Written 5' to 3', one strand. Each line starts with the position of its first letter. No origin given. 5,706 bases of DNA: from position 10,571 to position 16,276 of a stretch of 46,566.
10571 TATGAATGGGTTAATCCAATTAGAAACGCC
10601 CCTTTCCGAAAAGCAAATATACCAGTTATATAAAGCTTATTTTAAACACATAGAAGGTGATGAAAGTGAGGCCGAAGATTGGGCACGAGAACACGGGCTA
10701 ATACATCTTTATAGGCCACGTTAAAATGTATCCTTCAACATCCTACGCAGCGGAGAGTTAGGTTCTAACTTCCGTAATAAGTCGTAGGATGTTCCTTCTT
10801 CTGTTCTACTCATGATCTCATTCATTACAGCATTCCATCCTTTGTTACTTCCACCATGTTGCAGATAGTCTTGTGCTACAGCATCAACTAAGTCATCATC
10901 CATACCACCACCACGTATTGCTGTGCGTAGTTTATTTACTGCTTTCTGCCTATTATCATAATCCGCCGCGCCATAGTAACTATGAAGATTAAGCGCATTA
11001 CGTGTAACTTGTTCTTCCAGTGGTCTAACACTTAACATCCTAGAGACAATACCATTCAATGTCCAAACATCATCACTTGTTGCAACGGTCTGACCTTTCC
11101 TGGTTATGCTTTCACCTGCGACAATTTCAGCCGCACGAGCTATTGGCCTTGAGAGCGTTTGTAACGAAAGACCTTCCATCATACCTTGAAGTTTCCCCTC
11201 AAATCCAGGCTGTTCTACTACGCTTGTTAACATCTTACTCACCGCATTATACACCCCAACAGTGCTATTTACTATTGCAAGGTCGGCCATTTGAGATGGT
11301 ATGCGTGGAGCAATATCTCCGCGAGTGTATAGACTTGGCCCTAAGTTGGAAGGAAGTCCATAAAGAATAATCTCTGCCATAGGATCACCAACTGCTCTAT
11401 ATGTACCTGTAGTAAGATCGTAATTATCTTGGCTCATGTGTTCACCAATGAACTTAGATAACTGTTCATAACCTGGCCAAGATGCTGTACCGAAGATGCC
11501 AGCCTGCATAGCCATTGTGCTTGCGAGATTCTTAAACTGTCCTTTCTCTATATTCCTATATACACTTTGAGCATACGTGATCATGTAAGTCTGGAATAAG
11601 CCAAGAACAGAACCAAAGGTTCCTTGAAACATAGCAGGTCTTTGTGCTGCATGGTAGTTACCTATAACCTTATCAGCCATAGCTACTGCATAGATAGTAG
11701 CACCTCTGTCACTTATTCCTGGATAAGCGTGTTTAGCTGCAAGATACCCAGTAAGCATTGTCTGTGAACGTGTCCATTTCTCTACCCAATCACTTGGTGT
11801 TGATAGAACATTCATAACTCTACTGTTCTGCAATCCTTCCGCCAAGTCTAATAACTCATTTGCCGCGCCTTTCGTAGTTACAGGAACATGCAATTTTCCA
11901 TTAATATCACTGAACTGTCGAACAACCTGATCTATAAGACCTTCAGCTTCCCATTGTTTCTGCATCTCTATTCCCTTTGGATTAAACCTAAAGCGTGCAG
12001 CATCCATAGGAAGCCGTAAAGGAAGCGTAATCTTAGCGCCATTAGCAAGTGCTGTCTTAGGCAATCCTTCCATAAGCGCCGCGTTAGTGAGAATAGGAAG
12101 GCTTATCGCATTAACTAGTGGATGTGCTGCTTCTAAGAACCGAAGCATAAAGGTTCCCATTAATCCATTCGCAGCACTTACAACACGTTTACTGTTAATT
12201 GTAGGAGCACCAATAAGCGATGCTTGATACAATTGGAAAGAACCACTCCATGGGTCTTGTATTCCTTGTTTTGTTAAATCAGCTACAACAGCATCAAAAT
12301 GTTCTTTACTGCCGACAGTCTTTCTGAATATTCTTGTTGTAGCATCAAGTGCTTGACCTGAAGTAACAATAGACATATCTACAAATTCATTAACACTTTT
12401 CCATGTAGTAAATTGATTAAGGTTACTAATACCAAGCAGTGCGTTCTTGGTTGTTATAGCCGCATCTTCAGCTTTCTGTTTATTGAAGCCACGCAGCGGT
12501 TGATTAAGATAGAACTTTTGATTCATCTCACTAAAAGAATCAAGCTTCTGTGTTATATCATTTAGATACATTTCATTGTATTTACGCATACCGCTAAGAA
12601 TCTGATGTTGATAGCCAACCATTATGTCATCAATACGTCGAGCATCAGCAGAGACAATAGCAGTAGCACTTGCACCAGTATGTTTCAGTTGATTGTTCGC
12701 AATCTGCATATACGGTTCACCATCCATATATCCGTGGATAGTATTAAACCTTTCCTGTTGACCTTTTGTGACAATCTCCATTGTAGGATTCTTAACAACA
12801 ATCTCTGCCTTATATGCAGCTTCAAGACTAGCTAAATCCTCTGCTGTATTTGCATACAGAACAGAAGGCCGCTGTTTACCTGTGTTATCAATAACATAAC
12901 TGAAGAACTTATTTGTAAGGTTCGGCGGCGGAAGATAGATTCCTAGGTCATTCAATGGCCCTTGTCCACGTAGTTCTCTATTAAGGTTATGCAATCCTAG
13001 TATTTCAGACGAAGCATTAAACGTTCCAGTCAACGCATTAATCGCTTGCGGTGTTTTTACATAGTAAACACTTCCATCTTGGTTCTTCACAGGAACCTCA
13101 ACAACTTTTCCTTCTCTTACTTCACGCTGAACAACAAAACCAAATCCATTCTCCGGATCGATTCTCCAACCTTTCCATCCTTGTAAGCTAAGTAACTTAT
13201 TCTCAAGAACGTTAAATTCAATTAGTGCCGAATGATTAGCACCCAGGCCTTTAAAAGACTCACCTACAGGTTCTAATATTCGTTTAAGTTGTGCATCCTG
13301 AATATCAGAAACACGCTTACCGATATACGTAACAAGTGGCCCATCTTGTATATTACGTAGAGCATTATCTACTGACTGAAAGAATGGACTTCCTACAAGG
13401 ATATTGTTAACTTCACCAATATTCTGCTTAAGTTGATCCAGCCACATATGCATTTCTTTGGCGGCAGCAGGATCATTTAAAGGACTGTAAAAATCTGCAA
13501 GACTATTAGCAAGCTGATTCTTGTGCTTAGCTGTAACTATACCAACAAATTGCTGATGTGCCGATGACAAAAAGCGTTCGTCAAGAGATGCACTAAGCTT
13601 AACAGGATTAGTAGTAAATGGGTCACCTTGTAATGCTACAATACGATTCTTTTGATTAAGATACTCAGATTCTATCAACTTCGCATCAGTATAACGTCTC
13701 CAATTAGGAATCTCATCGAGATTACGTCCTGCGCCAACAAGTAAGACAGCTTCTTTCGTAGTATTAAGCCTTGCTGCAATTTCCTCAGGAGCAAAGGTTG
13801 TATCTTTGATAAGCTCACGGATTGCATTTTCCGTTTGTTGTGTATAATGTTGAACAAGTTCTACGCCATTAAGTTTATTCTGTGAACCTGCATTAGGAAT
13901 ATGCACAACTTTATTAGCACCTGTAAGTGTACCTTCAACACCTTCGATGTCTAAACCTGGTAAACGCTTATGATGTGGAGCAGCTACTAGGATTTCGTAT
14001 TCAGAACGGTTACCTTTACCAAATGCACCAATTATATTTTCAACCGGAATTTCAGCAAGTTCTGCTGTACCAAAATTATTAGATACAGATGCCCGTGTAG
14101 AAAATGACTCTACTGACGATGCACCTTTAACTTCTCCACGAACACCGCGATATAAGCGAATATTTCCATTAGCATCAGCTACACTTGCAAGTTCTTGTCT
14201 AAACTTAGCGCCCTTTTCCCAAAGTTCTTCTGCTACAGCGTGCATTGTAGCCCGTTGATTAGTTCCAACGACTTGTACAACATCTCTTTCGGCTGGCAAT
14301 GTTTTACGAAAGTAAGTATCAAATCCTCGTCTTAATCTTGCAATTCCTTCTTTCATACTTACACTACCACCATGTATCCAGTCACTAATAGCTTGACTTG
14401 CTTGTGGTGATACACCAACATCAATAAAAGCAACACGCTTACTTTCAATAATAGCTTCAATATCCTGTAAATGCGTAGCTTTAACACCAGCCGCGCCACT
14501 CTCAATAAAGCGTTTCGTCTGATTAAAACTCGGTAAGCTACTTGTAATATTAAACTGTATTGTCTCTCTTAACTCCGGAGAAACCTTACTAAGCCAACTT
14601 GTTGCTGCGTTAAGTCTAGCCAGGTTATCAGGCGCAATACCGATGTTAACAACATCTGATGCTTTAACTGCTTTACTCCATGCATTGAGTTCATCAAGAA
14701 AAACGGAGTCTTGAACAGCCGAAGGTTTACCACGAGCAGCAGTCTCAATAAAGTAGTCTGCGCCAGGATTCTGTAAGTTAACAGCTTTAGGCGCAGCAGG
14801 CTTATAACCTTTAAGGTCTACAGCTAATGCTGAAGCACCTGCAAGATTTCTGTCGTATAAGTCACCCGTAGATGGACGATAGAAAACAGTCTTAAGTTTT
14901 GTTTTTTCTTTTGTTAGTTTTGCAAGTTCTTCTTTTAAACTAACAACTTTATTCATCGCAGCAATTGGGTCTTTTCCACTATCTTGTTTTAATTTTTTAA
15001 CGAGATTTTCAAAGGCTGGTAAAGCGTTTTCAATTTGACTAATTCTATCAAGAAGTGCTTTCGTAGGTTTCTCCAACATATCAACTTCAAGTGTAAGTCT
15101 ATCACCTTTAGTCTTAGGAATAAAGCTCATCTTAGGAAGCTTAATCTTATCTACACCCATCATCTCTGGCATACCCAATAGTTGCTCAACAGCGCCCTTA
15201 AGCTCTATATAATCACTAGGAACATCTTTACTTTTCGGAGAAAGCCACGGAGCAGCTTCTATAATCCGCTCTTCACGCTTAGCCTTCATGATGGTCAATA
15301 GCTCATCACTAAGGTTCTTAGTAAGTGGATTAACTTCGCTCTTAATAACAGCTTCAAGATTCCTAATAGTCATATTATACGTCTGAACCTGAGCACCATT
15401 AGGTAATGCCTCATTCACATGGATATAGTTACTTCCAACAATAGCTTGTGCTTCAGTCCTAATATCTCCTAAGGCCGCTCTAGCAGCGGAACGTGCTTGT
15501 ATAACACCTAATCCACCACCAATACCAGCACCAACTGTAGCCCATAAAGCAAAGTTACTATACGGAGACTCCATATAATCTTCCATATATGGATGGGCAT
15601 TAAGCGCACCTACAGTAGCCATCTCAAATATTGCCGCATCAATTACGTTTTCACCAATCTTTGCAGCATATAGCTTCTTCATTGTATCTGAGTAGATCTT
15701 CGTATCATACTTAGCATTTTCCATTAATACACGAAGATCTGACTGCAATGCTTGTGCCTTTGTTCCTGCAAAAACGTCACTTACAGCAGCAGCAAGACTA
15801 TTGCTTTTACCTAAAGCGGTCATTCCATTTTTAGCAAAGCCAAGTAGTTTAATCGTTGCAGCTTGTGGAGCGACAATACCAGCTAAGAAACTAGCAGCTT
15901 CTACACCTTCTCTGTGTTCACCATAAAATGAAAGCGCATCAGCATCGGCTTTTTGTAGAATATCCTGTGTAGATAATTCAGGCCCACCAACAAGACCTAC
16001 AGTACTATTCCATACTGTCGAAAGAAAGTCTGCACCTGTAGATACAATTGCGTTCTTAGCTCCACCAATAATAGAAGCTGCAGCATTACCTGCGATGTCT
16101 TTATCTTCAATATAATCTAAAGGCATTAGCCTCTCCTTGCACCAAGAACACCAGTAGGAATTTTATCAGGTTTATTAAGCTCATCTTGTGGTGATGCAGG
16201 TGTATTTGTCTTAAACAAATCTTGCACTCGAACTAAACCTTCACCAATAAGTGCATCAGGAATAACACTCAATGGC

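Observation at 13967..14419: Classical R-S-ExE ADP-ribosyltransferase domain inside the 1801-aa virion (ejection) protein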

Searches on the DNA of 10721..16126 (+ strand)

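Call 10: search_dna_similar(query=window:10721-16126:+, collection=phages, mode=near, max_rows=25)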
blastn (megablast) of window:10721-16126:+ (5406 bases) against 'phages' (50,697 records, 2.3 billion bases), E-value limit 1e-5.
No match.

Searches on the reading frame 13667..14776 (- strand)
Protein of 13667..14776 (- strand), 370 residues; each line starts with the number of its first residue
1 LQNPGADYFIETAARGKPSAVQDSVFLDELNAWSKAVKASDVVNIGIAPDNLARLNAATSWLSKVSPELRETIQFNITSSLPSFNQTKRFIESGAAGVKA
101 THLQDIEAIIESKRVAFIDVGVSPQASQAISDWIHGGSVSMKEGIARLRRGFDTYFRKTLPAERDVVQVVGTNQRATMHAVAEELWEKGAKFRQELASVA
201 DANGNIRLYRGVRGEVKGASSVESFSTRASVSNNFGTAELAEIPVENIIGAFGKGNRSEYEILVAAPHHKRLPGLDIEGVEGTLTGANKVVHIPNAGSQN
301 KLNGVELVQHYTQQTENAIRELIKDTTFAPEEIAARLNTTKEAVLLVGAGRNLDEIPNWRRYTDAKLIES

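Call 11: find_homologous_proteins(query=window:13667-14776:-)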
Query window:13667-14776:-: 8000 candidates shared short words with the query, none scored E <= 0.001.

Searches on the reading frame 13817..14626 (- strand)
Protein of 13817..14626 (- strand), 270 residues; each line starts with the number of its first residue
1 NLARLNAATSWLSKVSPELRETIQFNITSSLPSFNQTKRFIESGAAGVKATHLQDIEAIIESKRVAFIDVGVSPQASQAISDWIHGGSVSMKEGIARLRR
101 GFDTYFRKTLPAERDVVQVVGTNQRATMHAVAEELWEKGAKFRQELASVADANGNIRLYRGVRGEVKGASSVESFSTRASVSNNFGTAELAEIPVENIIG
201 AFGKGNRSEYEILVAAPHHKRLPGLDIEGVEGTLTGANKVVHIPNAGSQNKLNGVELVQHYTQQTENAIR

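Call 7: search_protein_families(library=pfam, proteins=[window:13817-14626:-], max_evalue=10)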
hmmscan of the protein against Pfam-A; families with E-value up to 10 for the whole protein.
window:13817-14626:- (270 aa): 1 family
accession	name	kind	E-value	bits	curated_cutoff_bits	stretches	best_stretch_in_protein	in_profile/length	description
PF20014.4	GAP1-M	-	0.039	14.6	24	1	45-122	8-81/101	GTPase-associated protein 1, middle domain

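Call 8: search_protein_families(library=ncbifam, proteins=[window:13817-14626:-], max_evalue=10)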
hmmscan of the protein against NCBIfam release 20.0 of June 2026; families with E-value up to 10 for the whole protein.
window:13817-14626:- (270 aa): 0 families

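Call 9: search_solved_structures(query=window:13817-14626:-, max_evalue=10, show_alignments=3)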
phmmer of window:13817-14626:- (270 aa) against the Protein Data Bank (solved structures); distinct sequences matched with E-value up to 10: 0.
